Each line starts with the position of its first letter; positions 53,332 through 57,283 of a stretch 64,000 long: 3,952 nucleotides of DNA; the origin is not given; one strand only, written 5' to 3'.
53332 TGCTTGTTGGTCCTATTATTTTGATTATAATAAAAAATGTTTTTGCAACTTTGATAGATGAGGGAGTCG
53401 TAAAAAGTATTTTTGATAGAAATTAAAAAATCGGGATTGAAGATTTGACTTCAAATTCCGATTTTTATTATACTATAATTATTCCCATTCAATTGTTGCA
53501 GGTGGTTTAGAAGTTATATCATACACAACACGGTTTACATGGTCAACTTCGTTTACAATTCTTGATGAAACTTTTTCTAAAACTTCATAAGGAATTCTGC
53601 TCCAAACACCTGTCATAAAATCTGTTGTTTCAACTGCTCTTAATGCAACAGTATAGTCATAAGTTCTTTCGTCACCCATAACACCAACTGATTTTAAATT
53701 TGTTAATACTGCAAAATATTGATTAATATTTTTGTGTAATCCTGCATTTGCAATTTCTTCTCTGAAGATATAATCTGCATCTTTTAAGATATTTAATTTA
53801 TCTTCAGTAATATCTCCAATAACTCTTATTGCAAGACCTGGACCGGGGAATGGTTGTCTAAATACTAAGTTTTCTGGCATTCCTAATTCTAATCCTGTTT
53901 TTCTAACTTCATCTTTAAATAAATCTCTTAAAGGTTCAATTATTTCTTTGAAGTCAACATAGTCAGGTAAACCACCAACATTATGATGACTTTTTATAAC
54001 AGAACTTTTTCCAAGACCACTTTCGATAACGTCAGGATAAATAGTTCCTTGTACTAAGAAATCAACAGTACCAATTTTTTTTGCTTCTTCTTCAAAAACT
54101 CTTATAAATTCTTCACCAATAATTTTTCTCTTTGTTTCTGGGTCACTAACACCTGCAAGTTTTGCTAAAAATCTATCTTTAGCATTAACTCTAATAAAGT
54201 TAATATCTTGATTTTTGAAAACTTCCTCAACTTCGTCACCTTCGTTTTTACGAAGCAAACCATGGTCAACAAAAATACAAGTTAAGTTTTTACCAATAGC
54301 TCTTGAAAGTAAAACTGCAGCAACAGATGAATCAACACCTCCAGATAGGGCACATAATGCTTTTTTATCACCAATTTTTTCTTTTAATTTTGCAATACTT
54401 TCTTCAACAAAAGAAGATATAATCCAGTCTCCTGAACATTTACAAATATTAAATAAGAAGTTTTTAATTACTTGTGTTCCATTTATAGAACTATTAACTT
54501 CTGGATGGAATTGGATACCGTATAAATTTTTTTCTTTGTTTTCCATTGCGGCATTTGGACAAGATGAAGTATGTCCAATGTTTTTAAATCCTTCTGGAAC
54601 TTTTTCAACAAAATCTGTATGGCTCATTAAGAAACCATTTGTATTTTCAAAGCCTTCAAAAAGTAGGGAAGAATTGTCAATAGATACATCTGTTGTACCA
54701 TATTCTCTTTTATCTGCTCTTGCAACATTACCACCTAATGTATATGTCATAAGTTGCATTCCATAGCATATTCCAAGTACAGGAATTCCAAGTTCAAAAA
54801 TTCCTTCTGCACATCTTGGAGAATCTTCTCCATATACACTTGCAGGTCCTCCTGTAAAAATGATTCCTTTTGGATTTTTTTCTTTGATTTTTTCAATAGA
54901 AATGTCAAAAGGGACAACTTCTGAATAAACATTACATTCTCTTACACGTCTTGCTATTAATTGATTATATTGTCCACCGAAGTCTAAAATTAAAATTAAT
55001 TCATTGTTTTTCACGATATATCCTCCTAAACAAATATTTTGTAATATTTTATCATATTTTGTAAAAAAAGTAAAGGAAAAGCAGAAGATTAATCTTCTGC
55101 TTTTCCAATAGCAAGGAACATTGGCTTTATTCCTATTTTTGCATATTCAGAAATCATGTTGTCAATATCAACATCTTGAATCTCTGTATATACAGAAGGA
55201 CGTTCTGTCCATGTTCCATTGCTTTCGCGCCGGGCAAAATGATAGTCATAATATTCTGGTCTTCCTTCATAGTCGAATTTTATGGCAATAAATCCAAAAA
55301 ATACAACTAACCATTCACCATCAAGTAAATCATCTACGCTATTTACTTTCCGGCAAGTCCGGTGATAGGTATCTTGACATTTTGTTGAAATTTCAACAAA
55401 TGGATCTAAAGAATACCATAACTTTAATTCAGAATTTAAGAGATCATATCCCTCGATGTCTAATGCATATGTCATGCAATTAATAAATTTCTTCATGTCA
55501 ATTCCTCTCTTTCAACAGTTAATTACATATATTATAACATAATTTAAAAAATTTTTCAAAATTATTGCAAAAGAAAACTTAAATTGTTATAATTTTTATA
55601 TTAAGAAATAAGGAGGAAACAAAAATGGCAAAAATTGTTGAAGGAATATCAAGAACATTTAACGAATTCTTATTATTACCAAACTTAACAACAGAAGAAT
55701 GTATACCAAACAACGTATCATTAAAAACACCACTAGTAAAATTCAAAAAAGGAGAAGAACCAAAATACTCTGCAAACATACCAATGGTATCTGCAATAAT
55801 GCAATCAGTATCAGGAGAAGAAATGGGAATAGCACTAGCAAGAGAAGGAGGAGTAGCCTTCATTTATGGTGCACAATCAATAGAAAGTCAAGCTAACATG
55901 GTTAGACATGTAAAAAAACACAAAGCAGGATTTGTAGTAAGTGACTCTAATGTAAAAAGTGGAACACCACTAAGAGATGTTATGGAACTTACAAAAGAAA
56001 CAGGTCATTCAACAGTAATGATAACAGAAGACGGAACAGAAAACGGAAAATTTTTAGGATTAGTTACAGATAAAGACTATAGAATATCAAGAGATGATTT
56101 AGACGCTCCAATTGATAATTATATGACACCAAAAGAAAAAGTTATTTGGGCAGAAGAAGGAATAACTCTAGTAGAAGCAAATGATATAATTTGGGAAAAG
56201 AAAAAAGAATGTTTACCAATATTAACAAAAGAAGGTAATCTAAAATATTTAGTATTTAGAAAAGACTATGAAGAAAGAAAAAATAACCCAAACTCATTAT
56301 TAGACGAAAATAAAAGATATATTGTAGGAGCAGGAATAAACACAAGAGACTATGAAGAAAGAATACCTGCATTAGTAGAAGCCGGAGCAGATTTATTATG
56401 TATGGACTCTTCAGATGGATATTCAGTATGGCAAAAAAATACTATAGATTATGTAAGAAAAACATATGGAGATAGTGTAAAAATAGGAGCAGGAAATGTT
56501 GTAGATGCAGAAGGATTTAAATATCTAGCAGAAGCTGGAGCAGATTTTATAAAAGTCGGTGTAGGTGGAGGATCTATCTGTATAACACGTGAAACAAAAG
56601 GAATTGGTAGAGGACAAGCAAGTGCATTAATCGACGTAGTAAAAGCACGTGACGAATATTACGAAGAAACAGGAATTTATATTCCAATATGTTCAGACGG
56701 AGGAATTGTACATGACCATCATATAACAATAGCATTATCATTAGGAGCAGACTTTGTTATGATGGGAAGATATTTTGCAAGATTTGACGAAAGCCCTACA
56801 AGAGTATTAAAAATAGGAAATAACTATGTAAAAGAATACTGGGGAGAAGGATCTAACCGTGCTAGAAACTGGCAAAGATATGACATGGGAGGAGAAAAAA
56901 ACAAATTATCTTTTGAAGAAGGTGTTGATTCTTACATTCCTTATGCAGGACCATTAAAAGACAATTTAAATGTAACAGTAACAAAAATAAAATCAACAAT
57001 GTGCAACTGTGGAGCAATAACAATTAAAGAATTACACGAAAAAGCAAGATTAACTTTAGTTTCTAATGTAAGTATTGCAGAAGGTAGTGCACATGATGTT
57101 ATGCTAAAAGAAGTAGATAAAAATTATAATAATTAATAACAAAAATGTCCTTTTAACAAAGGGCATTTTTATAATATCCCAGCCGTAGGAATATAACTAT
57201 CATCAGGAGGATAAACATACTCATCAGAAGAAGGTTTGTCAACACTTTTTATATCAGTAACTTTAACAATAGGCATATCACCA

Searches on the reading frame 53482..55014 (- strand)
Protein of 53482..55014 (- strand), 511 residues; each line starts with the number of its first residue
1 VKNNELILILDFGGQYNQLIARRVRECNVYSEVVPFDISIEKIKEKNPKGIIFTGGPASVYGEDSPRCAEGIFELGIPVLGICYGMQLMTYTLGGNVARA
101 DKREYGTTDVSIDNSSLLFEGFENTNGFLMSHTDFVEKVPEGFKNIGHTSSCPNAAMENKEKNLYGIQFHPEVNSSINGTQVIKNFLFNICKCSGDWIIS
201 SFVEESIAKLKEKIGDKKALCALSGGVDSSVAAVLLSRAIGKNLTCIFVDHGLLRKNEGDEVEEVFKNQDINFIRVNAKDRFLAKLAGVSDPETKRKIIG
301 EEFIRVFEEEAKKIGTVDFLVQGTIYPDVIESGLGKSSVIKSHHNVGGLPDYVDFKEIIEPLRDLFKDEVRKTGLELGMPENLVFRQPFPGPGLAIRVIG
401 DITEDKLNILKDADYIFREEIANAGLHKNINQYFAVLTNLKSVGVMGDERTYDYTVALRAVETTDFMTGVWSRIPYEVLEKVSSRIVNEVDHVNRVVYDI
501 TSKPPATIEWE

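Call 77: search_protein_families(library=pfam, proteins=[window:53482-55014:-], max_evalue=0.0001)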
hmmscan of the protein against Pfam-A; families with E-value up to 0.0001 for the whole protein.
window:53482-55014:- (511 aa): 6 families
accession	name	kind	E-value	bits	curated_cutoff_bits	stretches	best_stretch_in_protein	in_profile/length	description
PF00117.34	GATase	-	1.2e-45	156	22.8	1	8-189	1-189/190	Glutamine amidotransferase class-I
PF00958.27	GMP_synt_C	-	2.1e-45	153.2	27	1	419-510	1-92/92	GMP synthase C terminal domain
PF07722.19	Peptidase_C26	-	2.2e-09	37.9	20.5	1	72-172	101-219/219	Peptidase C26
PF02540.23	NAD_synthase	-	7.3e-09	35.5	21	1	205-285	7-88/242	NAD synthase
PF03054.22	tRNA_Me_trans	-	2.3e-05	24.6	20.6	0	218-254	2-37/202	tRNA methyl transferase HUP domain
PF06508.19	QueC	-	3.3e-05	23.9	22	0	218-279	1-61/210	Queuosine biosynthesis protein QueC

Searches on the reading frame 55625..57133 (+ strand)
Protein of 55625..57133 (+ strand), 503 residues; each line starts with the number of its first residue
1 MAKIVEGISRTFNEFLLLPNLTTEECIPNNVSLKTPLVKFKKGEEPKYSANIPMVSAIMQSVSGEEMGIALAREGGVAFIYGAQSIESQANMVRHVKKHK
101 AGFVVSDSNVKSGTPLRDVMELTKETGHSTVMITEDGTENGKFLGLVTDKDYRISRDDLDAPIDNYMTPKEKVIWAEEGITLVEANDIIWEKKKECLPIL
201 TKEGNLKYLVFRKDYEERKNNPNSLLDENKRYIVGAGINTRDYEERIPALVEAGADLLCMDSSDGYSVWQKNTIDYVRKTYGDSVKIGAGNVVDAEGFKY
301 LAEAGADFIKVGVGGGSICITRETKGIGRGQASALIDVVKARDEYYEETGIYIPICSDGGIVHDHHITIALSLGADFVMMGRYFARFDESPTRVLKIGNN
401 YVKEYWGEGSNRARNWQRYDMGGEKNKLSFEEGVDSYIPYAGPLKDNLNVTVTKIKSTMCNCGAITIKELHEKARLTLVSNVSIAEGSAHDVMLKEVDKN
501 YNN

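Call 77: search_protein_families(library=pfam, proteins=[window:55625-57133:+], max_evalue=0.0001)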
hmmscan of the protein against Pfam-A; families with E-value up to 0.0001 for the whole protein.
window:55625-57133:+ (503 aa): 4 families
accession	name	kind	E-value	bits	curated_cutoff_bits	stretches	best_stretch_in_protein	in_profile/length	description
PF00478.31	IMPDH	-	2.6e-107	359.3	25.6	1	11-490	3-345/345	IMP dehydrogenase / GMP reductase domain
PF00571.33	CBS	-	7.5e-07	29.8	24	0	110-151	12-50/57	CBS domain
PF01070.24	FMN_dh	-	1.4e-06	28.1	24.9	1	274-384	210-305/350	FMN-dependent dehydrogenase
PF03060.21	NMO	-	1.3e-05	25.2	28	1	295-394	146-235/331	Nitronate monooxygenase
